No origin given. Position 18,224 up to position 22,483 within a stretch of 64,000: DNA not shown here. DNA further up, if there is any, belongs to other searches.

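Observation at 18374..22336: Stand-alone NRPS-like A-T protein with a membrane region and tandem C-terminal hexapeptide-repeat domains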

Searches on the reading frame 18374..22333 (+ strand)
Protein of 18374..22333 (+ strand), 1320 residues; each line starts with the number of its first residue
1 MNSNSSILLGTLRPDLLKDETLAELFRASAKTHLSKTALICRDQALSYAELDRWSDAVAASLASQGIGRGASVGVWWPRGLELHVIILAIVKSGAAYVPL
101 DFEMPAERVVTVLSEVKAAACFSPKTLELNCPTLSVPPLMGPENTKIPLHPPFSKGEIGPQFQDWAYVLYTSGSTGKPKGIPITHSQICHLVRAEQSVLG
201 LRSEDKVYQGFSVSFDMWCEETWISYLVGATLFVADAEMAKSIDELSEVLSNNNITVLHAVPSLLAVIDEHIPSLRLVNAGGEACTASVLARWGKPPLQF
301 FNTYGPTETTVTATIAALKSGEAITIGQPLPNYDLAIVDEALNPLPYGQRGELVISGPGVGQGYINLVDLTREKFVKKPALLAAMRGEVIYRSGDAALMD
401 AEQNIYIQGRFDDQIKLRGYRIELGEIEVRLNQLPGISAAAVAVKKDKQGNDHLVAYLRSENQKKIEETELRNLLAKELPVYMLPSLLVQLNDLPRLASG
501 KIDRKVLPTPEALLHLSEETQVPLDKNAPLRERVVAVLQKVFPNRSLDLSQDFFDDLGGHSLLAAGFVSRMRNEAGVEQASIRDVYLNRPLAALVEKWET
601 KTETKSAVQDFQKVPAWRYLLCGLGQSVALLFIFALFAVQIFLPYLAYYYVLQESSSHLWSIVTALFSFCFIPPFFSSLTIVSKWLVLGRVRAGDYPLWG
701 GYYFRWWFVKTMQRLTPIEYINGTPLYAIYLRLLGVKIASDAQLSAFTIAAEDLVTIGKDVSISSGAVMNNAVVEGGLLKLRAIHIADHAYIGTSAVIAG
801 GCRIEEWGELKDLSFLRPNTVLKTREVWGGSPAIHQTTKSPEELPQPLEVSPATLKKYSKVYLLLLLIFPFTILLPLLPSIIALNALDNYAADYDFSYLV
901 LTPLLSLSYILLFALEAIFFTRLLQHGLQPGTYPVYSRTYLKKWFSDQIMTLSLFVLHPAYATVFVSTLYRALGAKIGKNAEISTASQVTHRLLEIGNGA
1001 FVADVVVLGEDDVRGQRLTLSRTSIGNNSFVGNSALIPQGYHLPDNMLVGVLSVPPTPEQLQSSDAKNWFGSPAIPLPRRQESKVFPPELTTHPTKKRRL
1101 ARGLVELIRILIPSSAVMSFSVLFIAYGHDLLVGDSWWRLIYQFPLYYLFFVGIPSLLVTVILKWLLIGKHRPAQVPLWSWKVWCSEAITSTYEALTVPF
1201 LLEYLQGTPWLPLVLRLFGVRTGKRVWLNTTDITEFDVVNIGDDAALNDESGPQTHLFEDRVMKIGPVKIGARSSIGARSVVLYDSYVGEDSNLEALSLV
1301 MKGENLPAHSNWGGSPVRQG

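Call 5: search_protein_families(library=pfam, proteins=[window:18374-22333:+], max_evalue=0.01)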
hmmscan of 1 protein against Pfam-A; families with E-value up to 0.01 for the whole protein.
window:18374-22333:+ (1320 aa): 6 families
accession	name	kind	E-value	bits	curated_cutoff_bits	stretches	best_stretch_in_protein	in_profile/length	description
PF00501.34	AMP-binding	-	1.9e-69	234.7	29.9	1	26-364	1-383/384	AMP-binding enzyme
PF00132.30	Hexapep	-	9.4e-11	41.4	27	0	1268-1296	2-30/36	Bacterial transferase hexapeptide (six repeats)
PF13193.12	AMP-binding_C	-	2.2e-06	28.9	24.5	1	426-501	1-76/76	AMP-binding enzyme C-terminal domain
PF00550.31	PP-binding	-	1.3e-05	25.7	20.8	1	532-591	5-60/67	Phosphopantetheine attachment site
PF25084.1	LbH_EIF2B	-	5.5e-05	23.6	54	0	737-804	29-93/105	EIF2B subunit epsilon LbH domain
PF25087.1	GMPPB_C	-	0.00044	20.3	39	0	755-823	17-84/110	GMPPB C-terminal domain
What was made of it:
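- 19967..20146 (+): Thiolation (carrier) domain, aa 532-591. The phosphopantetheine-attachment serine is Ser561 (nt 20054-20056) in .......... Pfam PP-binding (call 5).
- On Pls/PosA family (cationic homopoly(amino acid) synthetases; NCBIfam TIGR02353): Pfam finds AMP-binding, AMP-binding_C and PP-binding only, plus LbH-type hits (call 5). Hexapep 41.4 bits vs cutoff 27 (call 5).
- Checked: No Condensation or Thioesterase family appears at E <= 0.01 (call 5). Hexapep passes its Pfam cutoff (41.4 vs 27 bits, call 5).
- A and T domains are present and no C or TE domain is found (call 5).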

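Call 6: search_protein_families(library=ncbifam, proteins=[window:18374-22333:+], max_evalue=0.01)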
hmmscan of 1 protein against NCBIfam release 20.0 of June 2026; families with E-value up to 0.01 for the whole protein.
window:18374-22333:+ (1320 aa): 117 families (the best 25 are shown)
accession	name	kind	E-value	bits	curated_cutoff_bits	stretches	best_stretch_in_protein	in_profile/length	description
TIGR02353.1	NRPS_term_dom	equivalog_domain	1.1e-193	645.4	423.1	1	626-1317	3-695/695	Pls/PosA family non-ribosomal peptide synthetase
TIGR01733.1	AA-adenyl-dom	subfamily_domain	1.3e-108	363.4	317.4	1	47-442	1-409/409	amino acid adenylation domain-containing protein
NF004282.0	PRK05691.1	subfamily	1.7e-104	349.6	4090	1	19-596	1130-1703/4334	non-ribosomal peptide synthase/polyketide synthase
NF047350.1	aureusi_NRPS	equivalog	5.6e-95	318.7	2500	1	15-608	1429-2000/2373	aureusimine non-ribosomal peptide synthetase AusA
NF041803.1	NRPS_SolG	exception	5.5e-91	305.7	2200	1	24-596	565-1153/1163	solanimycin non-ribosomal peptide synthetase SolG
NF038078.1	NRPS_MxcG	equivalog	8.6e-87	291.7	2300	1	21-600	457-1043/1442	myxochelin non-ribosomal peptide synthetase MxcG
NF003417.0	PRK04813.1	subfamily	3.5e-75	253.5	476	1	26-507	9-499/505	D-alanine--poly(phosphoribitol) ligase subunit DltA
NF007605.2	PRK10252.1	equivalog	9e-72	242.1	2400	1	19-572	453-1016/1292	enterobactin non-ribosomal peptide synthetase EntF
TIGR01734.1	D-ala-DACP-lig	equivalog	1.8e-71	241.2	559.85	1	27-507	7-498/504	D-alanine--poly(phosphoribitol) ligase subunit DltA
NF004837.0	PRK06187.1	subfamily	7.7e-64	215.8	476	2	160-507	167-518/531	long-chain-fatty-acid--CoA ligase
TIGR03098.1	ligase_PEP_1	hypoth_equivalog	7.9e-61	206.1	592.35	2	163-507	163-514/517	acyl-CoA ligase (AMP-forming), exosortase A system-associated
TIGR01923.1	menE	equivalog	8.8e-44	150.1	330.15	1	47-506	1-441/442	o-succinylbenzoate--CoA ligase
TIGR03443.1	alpha_am_amid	equivalog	1.2e-43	148.8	1030.1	3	168-466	420-756/1390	L-aminoadipate-semialdehyde dehydrogenase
NF004758.0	PRK06087.1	equivalog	2.8e-41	141.6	736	2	163-507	188-531/548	medium-chain fatty-acid--CoA ligase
NF006182.0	PRK08316.1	subfamily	4.9e-41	140.8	663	2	163-505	171-511/523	fatty acyl-CoA synthetase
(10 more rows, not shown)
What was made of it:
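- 20249..22324 (+): C-terminal membrane-embedded polymerisation domain (TIGR02353 match, aa 626-1317). 645 bits vs cutoff 423, full model length (call 6).
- On Pls/PosA family (cationic homopoly(amino acid) synthetases; NCBIfam TIGR02353): 645.4 bits vs cutoff 423.1; aa 626-1317 cover model positions 3-695 of 695 (call 6). TIGR01733 scores 363 bits vs cutoff 317 (call 6).
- Checked: The TIGR02353 model matches at 645 bits (cutoff 423) over aa 626-1317, model positions 3-695 of 695 (call 6).
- Family: TIGR02353 'Pls/PosA family' scores 645 bits vs cutoff 423 and covers the full model (call 6). It has the same architecture and the same TIGR02353 domain (call 6). DltA models are among the A-domain hits (call 6). 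The whole polymerisation domain is conserved here at full length and above the equivalog-domain cutoff (call 6). The 700-aa C-terminal domain is the family-defining polymerisation domain (call 6).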

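Call 7: search_solved_structures(query=window:18374-22333:+, max_evalue=0.001, show_alignments=1)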
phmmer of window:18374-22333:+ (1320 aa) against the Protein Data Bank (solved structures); distinct sequences matched with E-value up to 0.001: 214 (the best 60 are shown).
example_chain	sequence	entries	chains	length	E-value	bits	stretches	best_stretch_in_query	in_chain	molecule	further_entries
6mfz_A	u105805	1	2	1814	1.5e-142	479.6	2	33-572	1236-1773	Linear gramicidin synthase subunit A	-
9be3_A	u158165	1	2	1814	1.5e-142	479.6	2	33-572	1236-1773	Linear gramicidin synthase subunit A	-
9meh_A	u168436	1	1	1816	1.5e-142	479.6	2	33-572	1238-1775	Linear gramicidin synthase subunit A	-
9be4_A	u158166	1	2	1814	5e-142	477.9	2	33-572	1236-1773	Linear gramicidin synthase subunit A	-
6mfy_A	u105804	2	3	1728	1.6e-140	472.8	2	33-516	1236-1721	Linear gramicidin synthase subunit A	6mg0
8xjz_C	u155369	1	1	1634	5e-129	434.8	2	14-508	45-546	Peptide synthetase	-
8g95_A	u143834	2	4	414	2.3e-106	359.7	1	4-412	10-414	Dimodular nonribosomal peptide synthase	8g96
8g97_A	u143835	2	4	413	5.8e-106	358.4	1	4-410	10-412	Dimodular nonribosomal peptide synthase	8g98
5u89_A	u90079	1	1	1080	1.2e-95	324.2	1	19-608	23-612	Amino acid adenylation domain protein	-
9bfd_A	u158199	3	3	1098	6.4e-87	295.3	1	20-574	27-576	Tyrocidine synthase 1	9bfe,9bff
1amu_A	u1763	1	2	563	4.8e-85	289.1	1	13-541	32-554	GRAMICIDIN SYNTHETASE 1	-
7wew_A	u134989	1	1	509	1.9e-84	287.1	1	20-510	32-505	Epsilon-poly-L-lysine synthase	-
2vsq_A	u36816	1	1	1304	1.2e-82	281.1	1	12-578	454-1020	SURFACTIN SYNTHETASE SUBUNIT 3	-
9bfd_B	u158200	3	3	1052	1.2e-81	277.8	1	20-578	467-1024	Tyrocidine synthase 2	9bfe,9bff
8hlk_A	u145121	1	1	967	3.9e-78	266.2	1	15-511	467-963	Microcystin synthetase B (Fragment)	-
4zxh_A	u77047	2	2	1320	3.1e-71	243.3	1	37-579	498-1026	ABBFA_003403 | Tyrocidine synthetase 3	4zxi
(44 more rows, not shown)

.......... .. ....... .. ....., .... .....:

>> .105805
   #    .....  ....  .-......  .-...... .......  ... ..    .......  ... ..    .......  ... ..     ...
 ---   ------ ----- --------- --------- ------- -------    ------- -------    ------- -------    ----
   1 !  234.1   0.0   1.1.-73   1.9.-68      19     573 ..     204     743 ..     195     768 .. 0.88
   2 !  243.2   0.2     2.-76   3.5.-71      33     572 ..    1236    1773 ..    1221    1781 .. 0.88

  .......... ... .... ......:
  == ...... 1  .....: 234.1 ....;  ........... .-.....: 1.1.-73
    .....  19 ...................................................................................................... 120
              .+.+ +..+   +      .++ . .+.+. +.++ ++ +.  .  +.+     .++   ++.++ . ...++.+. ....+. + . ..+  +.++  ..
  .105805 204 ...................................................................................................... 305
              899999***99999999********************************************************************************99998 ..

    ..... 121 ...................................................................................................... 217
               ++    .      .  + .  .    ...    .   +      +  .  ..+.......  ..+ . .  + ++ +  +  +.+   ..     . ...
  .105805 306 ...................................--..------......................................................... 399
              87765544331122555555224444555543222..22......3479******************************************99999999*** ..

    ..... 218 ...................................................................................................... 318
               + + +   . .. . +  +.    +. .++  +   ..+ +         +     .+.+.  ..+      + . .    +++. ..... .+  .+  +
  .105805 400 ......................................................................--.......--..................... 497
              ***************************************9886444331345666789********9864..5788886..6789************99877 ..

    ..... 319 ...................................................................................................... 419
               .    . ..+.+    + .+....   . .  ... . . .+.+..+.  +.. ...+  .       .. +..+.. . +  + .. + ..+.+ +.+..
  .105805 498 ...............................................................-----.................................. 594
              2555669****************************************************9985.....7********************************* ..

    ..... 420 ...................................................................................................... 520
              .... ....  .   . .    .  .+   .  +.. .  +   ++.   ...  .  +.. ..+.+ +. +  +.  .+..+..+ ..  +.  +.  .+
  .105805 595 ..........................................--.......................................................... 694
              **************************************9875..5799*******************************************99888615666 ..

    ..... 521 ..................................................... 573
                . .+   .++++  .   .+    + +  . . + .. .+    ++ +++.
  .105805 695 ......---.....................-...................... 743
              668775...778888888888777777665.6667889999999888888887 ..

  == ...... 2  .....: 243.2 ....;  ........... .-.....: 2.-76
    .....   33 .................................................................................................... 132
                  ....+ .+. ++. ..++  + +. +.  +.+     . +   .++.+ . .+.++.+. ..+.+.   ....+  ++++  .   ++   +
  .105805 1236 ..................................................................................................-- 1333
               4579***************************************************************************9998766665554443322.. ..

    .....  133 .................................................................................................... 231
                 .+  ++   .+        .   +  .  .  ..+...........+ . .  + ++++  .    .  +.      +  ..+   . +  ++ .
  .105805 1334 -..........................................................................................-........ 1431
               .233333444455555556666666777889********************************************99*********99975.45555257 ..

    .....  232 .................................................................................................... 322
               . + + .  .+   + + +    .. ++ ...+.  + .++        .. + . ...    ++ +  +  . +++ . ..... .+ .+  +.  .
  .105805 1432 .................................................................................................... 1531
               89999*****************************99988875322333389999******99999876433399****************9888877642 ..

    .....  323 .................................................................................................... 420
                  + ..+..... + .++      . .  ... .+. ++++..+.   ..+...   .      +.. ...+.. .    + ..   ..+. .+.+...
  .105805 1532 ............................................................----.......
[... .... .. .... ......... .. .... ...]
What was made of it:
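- Its A-T domains resemble those of multimodular NRPSs (LgrA, E 1e-142 for the whole protein; call 7).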
